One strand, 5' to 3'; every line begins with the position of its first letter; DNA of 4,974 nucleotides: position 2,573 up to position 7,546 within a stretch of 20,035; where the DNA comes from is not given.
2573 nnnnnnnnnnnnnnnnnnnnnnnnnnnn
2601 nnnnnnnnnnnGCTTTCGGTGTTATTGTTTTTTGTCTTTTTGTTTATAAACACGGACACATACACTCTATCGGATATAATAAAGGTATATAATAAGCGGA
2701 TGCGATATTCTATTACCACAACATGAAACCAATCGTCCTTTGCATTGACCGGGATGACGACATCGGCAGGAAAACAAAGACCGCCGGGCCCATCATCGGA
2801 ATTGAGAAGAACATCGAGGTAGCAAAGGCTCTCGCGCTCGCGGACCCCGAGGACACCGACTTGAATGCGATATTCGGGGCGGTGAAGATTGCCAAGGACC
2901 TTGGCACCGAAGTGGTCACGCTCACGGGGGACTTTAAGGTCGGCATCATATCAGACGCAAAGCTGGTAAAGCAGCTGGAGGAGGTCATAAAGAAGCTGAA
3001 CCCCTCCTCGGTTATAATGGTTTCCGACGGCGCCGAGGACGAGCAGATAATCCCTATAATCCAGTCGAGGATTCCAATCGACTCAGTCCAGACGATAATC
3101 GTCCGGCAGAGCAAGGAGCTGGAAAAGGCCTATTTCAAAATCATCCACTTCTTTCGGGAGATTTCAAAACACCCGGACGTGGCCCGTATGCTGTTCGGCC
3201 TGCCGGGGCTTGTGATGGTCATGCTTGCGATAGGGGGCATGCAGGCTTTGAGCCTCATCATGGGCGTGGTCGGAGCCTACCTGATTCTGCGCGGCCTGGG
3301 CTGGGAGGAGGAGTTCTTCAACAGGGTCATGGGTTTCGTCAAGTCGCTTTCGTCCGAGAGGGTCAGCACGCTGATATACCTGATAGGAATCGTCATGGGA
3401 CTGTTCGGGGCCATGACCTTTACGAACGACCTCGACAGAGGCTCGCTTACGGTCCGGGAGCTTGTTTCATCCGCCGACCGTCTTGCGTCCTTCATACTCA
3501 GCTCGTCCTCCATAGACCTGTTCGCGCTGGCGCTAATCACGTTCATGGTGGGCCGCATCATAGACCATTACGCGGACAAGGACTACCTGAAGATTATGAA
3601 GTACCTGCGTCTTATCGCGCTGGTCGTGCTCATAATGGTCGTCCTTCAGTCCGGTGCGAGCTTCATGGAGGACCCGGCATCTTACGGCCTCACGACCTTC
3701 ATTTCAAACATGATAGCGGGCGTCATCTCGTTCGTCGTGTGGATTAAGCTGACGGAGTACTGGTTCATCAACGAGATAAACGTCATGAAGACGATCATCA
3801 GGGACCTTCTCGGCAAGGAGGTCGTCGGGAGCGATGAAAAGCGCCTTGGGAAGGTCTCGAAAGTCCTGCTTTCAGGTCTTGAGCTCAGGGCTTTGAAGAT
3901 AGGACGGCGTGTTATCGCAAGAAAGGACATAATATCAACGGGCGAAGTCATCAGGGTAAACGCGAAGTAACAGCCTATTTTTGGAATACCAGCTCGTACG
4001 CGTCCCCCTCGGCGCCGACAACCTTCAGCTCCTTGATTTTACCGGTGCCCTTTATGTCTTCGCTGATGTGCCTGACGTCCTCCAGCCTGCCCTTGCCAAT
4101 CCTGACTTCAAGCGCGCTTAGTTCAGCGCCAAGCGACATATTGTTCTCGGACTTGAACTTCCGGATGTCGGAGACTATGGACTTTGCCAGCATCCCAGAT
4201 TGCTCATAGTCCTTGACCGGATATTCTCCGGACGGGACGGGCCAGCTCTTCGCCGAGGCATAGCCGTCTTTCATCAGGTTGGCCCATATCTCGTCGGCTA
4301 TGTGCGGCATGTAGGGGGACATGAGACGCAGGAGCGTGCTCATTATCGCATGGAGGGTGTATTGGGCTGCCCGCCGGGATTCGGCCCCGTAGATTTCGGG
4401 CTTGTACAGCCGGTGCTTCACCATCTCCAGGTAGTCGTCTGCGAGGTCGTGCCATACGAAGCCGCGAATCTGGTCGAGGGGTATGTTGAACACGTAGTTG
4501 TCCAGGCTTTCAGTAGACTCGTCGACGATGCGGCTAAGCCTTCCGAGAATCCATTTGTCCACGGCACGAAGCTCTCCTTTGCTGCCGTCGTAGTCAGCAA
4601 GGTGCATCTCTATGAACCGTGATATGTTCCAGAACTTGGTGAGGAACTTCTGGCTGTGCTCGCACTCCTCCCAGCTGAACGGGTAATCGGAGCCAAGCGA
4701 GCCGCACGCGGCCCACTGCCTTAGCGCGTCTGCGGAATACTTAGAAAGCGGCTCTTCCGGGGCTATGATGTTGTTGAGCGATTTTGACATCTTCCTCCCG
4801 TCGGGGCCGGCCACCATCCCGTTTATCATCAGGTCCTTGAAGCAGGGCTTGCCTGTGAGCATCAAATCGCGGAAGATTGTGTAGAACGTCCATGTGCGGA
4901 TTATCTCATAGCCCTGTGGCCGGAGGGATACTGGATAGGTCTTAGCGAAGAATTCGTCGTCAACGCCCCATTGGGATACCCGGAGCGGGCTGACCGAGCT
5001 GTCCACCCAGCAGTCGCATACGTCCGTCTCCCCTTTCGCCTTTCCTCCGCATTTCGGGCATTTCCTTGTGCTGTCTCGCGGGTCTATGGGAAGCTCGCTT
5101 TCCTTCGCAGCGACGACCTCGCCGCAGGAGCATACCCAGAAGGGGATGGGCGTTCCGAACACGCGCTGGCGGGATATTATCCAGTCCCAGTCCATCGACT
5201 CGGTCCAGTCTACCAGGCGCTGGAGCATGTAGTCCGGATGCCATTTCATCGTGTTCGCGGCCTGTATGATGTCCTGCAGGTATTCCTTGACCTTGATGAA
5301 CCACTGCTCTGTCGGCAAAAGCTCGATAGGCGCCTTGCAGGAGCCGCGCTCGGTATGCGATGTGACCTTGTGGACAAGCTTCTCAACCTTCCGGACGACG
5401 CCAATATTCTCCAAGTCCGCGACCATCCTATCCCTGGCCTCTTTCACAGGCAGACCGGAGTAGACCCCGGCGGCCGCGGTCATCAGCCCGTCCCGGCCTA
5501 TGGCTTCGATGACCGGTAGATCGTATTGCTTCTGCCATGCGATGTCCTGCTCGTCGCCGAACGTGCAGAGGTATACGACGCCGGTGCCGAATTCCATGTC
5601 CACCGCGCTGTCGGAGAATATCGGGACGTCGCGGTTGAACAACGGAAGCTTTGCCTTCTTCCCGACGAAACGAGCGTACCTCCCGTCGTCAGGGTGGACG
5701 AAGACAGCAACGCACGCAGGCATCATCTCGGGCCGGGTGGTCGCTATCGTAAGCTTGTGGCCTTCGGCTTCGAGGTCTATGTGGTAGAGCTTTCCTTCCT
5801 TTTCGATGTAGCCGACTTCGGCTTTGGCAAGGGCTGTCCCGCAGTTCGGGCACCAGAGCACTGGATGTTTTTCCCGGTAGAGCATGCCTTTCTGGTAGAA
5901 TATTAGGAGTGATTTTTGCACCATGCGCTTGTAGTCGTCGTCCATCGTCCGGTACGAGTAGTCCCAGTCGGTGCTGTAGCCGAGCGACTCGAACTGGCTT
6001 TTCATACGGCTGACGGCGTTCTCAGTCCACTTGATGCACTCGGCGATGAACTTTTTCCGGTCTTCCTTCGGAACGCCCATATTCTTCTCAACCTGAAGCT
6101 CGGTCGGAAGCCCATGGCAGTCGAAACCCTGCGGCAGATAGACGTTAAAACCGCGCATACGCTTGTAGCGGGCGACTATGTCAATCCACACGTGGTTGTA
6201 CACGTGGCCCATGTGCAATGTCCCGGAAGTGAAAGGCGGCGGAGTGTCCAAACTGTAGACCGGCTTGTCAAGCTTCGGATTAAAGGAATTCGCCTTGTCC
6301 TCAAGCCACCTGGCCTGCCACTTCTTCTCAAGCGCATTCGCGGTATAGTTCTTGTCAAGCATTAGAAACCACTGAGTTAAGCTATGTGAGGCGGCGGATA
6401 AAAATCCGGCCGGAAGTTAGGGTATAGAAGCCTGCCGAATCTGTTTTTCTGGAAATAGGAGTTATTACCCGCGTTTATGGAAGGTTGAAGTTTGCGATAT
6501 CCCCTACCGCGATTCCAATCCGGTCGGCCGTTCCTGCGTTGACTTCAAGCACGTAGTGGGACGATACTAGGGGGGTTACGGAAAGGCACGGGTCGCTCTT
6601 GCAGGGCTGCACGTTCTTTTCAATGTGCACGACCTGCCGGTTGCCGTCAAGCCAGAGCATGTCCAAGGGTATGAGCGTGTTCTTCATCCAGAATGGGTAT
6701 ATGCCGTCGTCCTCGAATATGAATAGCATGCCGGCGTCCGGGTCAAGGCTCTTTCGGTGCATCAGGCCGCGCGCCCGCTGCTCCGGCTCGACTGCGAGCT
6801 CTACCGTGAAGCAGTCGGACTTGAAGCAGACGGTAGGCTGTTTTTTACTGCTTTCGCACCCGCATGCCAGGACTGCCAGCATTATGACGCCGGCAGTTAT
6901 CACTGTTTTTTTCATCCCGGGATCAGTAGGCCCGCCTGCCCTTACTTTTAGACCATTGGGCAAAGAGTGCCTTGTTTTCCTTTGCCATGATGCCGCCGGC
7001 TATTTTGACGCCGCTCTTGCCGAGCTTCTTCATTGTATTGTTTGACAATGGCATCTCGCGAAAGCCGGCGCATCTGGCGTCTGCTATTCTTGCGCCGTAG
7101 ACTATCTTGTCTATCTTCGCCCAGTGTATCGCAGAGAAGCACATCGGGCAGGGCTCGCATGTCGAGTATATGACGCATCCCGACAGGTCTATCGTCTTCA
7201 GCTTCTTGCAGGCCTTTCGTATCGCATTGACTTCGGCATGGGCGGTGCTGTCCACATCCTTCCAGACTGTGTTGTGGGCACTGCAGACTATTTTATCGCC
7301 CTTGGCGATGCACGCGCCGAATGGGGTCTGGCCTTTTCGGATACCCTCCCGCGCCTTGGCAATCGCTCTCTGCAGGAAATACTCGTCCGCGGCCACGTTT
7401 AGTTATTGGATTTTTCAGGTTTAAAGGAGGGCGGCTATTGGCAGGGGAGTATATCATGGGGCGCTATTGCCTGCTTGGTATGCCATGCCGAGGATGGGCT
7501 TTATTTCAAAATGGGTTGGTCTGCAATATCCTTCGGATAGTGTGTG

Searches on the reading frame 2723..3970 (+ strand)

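Call 8: search_protein_families(library=pfam, proteins=[window:2723-3970:+], max_evalue=0.01)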
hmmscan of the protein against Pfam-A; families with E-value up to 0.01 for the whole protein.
window:2723-3970:+ (415 aa): 2 families
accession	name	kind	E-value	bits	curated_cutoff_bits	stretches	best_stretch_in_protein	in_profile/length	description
PF04123.18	DUF373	-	9.6e-81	272.2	28.3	1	4-335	3-332/335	Domain of unknown function (DUF373)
PF05239.21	PRC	-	0.0025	18.2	21.2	1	359-384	6-31/78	PRC-barrel domain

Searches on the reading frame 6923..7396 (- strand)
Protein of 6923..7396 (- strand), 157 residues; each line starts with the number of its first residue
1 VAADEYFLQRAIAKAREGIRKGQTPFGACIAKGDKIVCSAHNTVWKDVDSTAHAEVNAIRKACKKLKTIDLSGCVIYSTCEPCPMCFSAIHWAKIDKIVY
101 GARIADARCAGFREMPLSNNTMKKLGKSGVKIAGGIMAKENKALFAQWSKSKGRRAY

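Call 8: search_protein_families(library=pfam, proteins=[window:6923-7396:-], max_evalue=0.01)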
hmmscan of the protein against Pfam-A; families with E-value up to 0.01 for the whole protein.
window:6923-7396:- (157 aa): 5 families
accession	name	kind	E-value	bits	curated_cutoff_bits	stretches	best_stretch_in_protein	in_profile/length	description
PF00383.29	dCMP_cyt_deam_1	-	2.2e-28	98.6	25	1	2-101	2-101/102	Cytidine and deoxycytidylate deaminase zinc-binding region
PF14437.12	MafB19-deam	-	1.7e-23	83.5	27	1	5-111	4-110/142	MafB19-like deaminase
PF14439.12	Bd3614-deam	-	0.00032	21.1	38.5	1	38-93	23-78/113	Bd3614-like deaminase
PF18750.7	SNAD4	-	0.00039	20.9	27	1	42-132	22-112/130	Secreted Novel AID/APOBEC-like Deaminase 4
PF18772.7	APOBEC2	-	0.0058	17.1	26.8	1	44-140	42-136/175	APOBEC2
